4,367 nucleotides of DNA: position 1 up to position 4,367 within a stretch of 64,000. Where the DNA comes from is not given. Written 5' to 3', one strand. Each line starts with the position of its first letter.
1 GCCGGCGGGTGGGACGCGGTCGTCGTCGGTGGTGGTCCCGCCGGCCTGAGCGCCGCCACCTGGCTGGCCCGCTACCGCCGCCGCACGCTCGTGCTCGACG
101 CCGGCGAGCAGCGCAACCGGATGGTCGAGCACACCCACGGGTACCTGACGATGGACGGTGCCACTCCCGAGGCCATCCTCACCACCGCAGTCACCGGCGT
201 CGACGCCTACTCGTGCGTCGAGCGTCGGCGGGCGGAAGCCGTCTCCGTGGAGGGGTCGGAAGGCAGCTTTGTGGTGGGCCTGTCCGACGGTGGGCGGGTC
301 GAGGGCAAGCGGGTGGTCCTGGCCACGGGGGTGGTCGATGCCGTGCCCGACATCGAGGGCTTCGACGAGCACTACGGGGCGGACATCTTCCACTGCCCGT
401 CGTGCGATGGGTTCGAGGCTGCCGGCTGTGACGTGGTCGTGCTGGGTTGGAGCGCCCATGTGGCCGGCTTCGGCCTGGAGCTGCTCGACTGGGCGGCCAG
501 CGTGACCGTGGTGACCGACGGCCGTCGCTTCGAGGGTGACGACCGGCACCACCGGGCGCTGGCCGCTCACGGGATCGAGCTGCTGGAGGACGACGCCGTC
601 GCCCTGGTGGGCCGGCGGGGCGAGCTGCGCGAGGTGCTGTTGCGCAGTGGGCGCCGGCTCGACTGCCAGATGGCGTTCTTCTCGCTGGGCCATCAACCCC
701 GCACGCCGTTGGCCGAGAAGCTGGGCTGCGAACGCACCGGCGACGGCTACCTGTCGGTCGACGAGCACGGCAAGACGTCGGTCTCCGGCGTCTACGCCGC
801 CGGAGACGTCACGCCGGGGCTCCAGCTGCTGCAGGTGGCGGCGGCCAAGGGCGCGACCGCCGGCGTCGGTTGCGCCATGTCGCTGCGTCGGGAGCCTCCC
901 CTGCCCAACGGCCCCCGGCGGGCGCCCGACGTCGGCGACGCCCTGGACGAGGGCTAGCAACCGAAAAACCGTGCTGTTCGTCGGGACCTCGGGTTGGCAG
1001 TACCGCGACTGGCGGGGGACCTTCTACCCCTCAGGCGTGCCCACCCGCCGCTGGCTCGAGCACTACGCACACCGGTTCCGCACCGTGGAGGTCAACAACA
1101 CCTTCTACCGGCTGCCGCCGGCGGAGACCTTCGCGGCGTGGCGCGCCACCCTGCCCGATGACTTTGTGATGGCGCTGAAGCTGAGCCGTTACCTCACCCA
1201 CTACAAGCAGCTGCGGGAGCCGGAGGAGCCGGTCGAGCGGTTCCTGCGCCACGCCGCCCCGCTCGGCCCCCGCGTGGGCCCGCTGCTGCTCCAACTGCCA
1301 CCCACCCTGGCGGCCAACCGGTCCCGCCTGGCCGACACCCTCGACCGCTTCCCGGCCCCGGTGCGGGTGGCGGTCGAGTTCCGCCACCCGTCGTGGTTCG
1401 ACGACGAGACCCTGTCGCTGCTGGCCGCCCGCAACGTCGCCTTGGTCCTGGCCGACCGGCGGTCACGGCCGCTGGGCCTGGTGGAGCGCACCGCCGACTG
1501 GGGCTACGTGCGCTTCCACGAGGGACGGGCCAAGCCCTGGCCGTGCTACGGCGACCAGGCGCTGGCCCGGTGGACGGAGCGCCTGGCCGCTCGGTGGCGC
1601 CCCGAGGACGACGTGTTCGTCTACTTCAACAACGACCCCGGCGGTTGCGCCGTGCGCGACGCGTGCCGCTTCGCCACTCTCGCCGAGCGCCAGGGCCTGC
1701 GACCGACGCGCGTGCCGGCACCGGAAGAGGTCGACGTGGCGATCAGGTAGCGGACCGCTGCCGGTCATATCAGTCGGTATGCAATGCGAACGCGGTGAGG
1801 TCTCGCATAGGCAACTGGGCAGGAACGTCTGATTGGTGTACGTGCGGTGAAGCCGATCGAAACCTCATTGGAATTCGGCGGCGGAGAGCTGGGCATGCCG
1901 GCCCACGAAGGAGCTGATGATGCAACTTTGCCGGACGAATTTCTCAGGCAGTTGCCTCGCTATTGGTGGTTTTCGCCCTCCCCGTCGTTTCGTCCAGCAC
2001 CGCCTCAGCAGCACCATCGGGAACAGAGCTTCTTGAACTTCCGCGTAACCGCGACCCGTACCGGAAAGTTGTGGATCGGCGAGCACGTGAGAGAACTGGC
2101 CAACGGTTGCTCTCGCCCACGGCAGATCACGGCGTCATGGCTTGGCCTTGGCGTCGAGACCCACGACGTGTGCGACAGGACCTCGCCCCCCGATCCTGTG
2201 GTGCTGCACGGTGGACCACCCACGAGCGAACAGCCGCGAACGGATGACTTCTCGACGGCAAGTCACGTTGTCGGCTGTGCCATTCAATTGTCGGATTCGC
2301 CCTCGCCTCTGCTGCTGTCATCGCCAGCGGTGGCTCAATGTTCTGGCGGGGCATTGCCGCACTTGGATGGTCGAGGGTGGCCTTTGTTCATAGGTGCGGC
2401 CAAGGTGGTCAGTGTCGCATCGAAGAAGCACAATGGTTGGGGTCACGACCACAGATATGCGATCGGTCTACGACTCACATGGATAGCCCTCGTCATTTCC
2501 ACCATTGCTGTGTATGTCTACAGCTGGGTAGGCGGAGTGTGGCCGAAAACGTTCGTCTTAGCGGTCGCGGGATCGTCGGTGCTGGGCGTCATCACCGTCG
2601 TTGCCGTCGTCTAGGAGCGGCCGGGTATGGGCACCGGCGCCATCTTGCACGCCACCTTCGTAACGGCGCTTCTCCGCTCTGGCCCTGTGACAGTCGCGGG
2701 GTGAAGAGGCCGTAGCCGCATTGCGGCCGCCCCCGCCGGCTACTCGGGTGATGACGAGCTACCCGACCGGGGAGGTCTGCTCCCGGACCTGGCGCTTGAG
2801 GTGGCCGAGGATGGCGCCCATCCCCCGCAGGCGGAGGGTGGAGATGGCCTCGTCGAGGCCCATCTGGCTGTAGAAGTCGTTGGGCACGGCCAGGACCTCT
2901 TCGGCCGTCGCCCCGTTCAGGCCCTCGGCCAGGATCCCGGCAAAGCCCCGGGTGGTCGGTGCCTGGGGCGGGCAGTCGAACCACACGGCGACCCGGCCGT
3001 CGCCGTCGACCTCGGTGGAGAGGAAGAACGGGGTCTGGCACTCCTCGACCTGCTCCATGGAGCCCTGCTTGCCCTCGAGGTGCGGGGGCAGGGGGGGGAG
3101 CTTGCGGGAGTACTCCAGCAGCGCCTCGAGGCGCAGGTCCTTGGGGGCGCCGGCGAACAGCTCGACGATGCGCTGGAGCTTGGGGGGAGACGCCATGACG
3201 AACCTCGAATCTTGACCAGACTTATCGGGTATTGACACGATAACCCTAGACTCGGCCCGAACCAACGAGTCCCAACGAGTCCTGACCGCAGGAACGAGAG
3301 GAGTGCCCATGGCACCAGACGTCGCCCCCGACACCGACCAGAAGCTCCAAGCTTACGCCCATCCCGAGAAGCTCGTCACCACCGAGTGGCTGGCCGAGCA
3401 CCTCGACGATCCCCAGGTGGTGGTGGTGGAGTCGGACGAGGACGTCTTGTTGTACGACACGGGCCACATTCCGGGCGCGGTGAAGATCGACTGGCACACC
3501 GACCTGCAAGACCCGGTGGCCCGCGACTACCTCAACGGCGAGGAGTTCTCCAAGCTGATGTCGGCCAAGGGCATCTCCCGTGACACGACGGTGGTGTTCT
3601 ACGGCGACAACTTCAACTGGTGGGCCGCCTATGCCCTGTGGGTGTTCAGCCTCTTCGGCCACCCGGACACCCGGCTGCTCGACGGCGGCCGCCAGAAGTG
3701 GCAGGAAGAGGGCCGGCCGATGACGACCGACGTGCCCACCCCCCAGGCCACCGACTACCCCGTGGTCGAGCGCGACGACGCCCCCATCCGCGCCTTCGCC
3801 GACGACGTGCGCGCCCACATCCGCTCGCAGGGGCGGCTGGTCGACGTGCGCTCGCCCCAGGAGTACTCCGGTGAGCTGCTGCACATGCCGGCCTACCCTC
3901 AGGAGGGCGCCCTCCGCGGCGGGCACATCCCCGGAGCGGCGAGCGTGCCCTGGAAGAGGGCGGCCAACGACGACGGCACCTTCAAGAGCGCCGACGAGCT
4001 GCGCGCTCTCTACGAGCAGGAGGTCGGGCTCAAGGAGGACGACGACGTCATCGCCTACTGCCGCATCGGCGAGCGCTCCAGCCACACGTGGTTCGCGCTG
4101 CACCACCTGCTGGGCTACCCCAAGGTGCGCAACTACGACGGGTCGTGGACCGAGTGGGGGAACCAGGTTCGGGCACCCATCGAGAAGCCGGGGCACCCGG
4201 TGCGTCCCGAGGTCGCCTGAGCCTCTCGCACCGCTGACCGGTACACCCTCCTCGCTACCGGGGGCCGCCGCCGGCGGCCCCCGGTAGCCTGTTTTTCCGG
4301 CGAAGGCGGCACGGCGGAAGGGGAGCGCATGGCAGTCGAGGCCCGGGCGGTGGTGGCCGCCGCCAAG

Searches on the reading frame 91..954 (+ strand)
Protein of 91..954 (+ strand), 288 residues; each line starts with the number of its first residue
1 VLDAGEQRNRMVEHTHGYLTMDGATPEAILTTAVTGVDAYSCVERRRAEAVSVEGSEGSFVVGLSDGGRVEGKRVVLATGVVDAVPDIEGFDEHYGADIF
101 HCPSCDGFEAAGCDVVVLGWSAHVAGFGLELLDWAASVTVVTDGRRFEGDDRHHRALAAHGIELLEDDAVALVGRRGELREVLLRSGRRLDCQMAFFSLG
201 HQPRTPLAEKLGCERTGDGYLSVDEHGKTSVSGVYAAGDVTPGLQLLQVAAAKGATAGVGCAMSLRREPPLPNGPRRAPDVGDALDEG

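Call 30: search_protein_families(library=pfam, proteins=[window:91-954:+], max_evalue=0.001)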
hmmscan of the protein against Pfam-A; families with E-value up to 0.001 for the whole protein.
window:91-954:+ (288 aa): 2 families
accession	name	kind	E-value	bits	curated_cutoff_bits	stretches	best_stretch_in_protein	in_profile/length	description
PF07992.20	Pyr_redox_2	-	5.2e-29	102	26.1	1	49-254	74-291/291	Pyridine nucleotide-disulphide oxidoreductase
PF13454.12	NAD_binding_9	-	9e-06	26.2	21.8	1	28-81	101-154/155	FAD-NAD(P)-binding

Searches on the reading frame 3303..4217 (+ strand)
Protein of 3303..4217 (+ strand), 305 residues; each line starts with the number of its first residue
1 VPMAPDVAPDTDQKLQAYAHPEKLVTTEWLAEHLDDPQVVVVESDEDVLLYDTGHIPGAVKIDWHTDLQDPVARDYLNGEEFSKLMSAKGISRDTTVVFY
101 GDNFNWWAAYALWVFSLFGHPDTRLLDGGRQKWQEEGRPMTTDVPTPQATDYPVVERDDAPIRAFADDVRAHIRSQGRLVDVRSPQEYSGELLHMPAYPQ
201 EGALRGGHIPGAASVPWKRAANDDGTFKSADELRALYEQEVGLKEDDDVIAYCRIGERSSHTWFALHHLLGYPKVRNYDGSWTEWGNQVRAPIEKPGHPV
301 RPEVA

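Call 15: search_protein_families(library=pfam, proteins=[window:3303-4217:+], max_evalue=0.00001)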
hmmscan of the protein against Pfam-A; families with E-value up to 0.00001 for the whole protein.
window:3303-4217:+ (305 aa): 1 family
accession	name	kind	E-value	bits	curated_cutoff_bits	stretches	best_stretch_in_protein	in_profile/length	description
PF00581.25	Rhodanese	-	4e-36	124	22.2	2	166-287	2-101/102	Rhodanese-like domain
